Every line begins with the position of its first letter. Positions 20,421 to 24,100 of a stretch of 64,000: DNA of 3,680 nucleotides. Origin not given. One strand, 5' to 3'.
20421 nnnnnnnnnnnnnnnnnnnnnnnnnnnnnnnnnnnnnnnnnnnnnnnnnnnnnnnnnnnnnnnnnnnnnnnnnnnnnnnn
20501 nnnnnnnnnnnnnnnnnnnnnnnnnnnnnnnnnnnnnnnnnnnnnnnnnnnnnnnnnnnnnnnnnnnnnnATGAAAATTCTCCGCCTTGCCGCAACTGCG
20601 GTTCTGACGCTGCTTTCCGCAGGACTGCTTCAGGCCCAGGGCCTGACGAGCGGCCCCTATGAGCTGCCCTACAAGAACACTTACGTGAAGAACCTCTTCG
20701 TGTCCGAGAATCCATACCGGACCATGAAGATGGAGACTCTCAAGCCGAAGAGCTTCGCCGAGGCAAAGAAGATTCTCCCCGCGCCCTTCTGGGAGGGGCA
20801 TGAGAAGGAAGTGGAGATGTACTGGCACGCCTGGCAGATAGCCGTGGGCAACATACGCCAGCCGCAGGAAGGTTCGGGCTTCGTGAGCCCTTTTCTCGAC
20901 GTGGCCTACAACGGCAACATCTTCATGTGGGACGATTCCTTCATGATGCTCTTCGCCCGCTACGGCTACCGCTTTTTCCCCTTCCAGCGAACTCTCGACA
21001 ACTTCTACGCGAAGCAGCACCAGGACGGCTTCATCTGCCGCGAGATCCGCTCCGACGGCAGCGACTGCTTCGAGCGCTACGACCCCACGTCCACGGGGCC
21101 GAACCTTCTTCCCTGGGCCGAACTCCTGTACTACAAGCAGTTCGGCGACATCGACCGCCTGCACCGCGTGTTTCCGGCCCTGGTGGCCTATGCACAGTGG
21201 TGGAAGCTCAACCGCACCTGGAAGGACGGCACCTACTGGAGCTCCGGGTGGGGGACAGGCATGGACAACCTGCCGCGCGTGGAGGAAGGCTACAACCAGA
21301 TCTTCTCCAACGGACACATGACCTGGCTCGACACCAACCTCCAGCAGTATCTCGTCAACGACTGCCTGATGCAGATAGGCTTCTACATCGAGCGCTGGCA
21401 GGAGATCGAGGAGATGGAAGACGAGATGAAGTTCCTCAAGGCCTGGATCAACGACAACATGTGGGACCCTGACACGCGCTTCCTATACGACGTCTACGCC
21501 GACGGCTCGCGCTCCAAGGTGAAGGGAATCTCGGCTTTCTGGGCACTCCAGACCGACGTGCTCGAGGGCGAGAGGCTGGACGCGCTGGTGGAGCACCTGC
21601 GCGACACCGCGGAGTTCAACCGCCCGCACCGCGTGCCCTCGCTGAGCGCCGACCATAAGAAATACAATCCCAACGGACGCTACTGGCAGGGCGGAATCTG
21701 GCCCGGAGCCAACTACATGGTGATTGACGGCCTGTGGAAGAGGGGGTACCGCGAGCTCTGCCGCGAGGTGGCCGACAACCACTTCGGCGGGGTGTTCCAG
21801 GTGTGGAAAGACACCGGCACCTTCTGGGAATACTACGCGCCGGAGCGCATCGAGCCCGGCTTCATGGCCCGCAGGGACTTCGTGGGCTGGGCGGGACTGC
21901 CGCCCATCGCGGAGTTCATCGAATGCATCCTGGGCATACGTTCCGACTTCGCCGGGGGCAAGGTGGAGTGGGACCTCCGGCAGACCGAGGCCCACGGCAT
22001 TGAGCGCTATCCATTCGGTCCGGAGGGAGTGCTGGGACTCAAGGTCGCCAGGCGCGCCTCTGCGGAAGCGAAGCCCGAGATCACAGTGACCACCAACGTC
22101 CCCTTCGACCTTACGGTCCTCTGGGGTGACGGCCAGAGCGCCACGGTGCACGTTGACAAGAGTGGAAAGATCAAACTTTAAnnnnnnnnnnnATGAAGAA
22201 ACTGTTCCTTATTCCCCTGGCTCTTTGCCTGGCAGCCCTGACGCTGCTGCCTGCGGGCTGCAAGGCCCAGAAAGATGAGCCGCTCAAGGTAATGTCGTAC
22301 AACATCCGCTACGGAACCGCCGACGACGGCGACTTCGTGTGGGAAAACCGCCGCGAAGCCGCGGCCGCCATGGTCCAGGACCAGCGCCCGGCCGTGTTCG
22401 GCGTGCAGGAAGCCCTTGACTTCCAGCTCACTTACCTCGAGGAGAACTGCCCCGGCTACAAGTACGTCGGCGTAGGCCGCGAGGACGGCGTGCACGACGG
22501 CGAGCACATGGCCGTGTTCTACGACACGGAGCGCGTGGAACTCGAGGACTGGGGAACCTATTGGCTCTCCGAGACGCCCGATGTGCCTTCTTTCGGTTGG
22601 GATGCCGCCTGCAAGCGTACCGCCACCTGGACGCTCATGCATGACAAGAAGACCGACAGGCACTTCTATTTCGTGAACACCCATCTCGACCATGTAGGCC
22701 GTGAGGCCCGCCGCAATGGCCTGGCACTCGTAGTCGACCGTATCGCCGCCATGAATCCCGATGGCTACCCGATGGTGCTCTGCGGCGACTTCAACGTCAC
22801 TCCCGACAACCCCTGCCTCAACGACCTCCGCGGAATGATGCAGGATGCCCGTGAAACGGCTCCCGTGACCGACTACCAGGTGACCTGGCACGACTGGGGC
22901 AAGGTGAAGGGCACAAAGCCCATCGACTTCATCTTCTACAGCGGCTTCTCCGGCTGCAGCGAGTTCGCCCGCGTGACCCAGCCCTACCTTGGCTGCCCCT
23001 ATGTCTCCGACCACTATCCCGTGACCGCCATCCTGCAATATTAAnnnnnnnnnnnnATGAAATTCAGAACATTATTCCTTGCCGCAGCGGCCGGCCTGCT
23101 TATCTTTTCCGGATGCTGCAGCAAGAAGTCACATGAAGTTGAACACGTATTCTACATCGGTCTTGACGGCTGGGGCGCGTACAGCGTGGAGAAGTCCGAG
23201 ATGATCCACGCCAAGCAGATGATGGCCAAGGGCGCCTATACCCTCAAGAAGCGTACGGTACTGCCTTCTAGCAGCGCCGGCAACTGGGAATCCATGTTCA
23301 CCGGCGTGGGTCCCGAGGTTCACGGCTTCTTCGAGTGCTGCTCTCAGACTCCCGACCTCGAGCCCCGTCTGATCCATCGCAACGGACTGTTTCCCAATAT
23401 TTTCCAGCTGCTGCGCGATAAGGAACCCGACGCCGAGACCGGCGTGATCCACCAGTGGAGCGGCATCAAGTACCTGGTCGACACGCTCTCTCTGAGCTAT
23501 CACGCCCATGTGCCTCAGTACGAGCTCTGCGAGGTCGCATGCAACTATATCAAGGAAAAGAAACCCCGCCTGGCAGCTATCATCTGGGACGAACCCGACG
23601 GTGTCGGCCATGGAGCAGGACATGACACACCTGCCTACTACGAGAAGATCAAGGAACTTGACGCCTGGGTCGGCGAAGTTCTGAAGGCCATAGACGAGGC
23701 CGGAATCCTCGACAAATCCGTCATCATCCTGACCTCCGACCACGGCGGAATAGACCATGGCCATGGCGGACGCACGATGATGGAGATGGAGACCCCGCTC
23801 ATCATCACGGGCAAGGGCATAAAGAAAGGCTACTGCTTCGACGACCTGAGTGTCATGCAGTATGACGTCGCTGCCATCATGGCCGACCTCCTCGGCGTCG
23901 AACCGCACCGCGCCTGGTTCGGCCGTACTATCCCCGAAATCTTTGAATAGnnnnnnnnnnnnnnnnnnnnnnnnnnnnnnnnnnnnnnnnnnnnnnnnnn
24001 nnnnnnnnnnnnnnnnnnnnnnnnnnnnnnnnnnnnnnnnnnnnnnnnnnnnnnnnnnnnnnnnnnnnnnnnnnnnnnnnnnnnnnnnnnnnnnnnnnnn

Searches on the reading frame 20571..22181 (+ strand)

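Call 8: search_protein_families(library=pfam, proteins=[window:20571-22181:+], max_evalue=0.0001)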
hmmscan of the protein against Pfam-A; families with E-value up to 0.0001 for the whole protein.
window:20571-22181:+ (536 aa): 3 families
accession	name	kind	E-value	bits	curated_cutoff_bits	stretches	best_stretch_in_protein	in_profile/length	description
PF22422.2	MGH1-like_GH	-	2.5e-32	113.3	27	1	139-425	25-343/356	Mannosylglycerate hydrolase MGH1-like glycoside hydrolase domain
PF03200.22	Glyco_hydro_63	-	1.5e-09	37.7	22.4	1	332-442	362-484/492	Glycosyl hydrolase family 63 C-terminal domain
PF01204.24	Trehalase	-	3.2e-07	30.1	21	1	275-425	329-479/512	Trehalase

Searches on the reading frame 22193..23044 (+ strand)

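Call 9: search_protein_families(library=pfam, proteins=[window:22193-23044:+], max_evalue=0.0001)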
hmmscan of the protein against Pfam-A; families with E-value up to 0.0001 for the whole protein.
window:22193-23044:+ (283 aa): 1 family
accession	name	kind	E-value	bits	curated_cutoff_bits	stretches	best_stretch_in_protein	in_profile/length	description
PF03372.29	Exo_endo_phos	-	6.7e-11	42.8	24.5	1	34-274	1-225/225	Endonuclease/Exonuclease/phosphatase family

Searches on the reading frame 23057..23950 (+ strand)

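Call 9: search_protein_families(library=pfam, proteins=[window:23057-23950:+], max_evalue=0.0001)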
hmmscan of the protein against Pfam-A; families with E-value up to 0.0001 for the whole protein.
window:23057-23950:+ (297 aa): 3 families
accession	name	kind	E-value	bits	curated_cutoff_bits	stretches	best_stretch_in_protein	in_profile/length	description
PF01663.27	Phosphodiest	-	6.1e-23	82.4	23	2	159-233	157-223/342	Type I phosphodiesterase / nucleotide pyrophosphatase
PF00884.28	Sulfatase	-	2.4e-08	34.1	25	1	176-258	200-279/301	Sulfatase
PF01676.23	Metalloenzyme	-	7.4e-08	32.6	24.3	1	151-281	128-250/252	Metalloenzyme superfamily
